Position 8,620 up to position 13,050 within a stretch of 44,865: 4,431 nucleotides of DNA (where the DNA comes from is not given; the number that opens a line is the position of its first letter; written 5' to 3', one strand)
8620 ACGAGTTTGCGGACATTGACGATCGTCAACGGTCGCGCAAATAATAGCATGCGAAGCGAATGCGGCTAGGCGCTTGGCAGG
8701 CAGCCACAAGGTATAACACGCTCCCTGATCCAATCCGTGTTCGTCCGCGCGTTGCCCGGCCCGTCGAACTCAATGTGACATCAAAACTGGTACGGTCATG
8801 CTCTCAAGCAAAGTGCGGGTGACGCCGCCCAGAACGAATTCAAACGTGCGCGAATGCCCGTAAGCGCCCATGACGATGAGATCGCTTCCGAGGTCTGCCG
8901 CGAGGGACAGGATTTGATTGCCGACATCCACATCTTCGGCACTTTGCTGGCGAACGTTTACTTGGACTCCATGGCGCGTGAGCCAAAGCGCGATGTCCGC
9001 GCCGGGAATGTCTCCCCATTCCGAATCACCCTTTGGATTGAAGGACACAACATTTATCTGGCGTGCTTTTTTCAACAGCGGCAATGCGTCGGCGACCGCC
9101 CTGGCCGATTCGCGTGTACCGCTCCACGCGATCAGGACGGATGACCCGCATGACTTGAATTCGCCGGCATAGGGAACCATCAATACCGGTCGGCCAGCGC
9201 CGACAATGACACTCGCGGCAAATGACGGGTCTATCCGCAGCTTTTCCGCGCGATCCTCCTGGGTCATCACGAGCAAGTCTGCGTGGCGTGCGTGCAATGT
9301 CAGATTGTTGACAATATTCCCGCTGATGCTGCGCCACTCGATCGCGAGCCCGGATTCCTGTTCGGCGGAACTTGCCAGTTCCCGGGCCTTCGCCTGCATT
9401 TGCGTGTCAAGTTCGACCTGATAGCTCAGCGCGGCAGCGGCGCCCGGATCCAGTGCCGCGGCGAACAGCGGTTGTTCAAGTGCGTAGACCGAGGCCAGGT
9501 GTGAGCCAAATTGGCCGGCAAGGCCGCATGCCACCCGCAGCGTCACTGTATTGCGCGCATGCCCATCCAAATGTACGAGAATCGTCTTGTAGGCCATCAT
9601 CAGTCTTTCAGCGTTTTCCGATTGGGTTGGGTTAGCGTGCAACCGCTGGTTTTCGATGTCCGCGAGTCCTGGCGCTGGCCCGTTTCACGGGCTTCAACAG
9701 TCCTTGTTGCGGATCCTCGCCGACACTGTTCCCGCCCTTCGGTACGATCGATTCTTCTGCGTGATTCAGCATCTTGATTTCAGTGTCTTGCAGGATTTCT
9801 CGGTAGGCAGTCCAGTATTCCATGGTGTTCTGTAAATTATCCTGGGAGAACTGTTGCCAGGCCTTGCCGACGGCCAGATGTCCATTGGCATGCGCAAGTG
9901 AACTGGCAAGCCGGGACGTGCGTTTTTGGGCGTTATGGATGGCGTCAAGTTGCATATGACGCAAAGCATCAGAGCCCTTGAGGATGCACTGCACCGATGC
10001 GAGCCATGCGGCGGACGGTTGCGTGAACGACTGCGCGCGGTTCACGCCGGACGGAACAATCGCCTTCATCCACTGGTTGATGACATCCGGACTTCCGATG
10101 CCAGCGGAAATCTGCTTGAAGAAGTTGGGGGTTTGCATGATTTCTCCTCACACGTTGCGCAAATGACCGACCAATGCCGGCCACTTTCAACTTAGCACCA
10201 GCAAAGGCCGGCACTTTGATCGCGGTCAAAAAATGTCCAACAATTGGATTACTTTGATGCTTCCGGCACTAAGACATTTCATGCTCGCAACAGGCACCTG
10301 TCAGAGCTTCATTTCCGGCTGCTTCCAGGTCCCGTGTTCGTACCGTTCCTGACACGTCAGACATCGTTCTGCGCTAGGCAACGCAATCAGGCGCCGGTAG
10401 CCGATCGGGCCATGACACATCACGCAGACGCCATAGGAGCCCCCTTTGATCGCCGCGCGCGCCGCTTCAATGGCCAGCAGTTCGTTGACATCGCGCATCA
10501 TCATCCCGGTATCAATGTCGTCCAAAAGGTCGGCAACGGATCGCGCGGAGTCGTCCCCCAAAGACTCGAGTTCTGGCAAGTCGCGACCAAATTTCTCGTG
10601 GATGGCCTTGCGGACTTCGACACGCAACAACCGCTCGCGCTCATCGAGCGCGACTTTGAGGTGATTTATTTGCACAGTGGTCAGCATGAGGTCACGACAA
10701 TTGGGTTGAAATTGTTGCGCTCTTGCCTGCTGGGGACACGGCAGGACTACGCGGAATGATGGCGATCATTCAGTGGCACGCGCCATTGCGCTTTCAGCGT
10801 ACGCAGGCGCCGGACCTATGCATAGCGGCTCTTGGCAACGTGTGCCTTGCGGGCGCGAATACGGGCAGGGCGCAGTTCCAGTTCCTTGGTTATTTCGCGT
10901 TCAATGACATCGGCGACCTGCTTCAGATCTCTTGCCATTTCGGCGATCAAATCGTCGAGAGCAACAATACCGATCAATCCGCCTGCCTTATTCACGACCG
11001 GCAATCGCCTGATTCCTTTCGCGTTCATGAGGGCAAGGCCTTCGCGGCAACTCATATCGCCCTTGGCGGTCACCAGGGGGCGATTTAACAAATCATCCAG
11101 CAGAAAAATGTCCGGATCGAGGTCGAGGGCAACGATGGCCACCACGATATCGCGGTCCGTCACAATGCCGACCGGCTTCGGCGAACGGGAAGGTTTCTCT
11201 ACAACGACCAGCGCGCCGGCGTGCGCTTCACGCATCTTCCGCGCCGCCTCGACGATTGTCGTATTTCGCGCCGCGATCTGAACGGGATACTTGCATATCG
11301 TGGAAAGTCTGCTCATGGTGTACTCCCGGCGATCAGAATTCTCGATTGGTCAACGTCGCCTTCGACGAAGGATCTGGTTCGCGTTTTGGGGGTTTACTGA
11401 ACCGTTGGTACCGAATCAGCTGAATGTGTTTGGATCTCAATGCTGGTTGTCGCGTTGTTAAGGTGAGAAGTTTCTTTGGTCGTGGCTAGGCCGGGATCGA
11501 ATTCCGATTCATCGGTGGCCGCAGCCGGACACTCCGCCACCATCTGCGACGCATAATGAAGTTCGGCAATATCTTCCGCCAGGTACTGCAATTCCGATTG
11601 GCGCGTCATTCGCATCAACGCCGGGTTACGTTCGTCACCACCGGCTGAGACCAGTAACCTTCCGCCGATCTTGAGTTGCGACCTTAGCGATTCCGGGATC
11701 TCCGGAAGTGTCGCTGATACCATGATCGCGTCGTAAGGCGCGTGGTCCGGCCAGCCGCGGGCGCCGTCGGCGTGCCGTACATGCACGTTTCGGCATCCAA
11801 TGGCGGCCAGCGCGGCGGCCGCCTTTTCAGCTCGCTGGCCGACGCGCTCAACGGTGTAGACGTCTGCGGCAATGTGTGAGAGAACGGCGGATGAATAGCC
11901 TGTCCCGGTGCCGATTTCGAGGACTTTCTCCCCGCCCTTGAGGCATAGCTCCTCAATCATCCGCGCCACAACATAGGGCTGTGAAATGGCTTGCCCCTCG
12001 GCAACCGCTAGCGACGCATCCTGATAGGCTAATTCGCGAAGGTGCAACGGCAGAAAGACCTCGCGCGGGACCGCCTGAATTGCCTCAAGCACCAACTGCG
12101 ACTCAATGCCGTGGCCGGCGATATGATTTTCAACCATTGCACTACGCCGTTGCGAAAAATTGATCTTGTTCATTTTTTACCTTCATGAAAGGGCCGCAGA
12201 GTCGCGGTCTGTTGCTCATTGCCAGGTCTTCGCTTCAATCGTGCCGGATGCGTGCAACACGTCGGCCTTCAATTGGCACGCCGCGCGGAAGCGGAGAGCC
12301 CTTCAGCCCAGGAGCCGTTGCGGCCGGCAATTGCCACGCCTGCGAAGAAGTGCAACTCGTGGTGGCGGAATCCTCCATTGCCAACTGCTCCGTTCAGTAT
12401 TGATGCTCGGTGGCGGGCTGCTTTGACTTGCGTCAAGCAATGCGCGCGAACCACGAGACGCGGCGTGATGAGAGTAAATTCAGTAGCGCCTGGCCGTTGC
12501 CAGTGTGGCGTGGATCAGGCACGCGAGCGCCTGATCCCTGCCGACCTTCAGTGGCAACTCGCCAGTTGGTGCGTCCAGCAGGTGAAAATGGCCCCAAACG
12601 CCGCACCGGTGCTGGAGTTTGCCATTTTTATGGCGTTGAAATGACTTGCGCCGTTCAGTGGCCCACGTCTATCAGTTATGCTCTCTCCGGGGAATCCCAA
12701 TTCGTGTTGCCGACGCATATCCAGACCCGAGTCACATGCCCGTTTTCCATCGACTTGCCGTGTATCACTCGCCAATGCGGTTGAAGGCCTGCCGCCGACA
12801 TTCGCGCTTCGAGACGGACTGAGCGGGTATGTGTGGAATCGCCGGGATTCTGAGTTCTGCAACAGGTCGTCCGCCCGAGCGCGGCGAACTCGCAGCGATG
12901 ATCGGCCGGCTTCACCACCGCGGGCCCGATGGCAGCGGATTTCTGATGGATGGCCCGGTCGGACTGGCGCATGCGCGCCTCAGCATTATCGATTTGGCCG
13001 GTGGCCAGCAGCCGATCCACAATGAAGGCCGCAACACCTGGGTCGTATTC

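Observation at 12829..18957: Stand-alone five-gene adenylation / carrier-protein / amidation / GNAT cassette with no pathway context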

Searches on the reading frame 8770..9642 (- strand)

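Call 26: search_protein_families(library=pfam, proteins=[window:8770-9642:-], max_evalue=0.001)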
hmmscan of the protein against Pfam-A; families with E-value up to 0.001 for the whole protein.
window:8770-9642:- (290 aa): 1 family
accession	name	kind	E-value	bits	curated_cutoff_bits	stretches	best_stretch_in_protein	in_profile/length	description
PF00582.32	Usp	-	1.8e-19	71.1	24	2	169-288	5-139/141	Universal stress protein family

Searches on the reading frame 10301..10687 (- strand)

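Call 26: search_protein_families(library=pfam, proteins=[window:10301-10687:-], max_evalue=0.001)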
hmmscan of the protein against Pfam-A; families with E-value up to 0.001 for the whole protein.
window:10301-10687:- (128 aa): 1 family
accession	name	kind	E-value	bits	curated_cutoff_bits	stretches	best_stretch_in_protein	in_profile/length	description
PF01258.23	zf-dskA_traR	-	4.6e-12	46.2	24.9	1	83-118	1-36/36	Prokaryotic dksA/traR C4-type zinc finger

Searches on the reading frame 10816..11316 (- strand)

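Call 26: search_protein_families(library=pfam, proteins=[window:10816-11316:-], max_evalue=0.001)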
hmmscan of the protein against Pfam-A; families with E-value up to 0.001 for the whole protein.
window:10816-11316:- (166 aa): 1 family
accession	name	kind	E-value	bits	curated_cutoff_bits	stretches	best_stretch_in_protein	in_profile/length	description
PF00571.33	CBS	-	1.5e-22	80.1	24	2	75-128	3-56/57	CBS domain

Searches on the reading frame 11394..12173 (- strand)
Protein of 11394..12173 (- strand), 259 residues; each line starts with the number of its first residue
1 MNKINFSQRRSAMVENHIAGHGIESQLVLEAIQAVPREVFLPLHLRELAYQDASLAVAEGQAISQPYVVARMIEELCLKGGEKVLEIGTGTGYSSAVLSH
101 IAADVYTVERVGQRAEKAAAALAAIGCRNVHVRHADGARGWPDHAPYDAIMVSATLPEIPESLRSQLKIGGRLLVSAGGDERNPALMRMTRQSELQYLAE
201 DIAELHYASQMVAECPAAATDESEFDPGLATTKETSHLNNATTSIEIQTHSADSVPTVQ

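Call 26: search_protein_families(library=pfam, proteins=[window:11394-12173:-], max_evalue=0.001)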
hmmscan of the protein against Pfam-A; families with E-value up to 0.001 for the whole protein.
window:11394-12173:- (259 aa): 4 families
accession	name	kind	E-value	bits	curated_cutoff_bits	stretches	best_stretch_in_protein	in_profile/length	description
PF01135.25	PCMT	-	2.9e-49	168.1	20.3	1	9-207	2-202/210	Protein-L-isoaspartate(D-aspartate) O-methyltransferase (PCMT)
PF13649.12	Methyltransf_25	-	5.2e-06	27.5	27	1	84-161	1-79/97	Methyltransferase domain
PF13489.12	Methyltransf_23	-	7.1e-05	23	27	1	68-160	8-95/164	Methyltransferase domain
PF13847.12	Methyltransf_31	-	0.00047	20.3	27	1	79-186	2-121/145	Methyltransferase domain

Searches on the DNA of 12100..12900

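Call 13: search_rna_families(source=window, start=12100, end=12900, threshold=evalue, max_evalue=1)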
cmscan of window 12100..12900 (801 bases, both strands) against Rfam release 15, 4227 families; matches with E-value up to 1: 0.
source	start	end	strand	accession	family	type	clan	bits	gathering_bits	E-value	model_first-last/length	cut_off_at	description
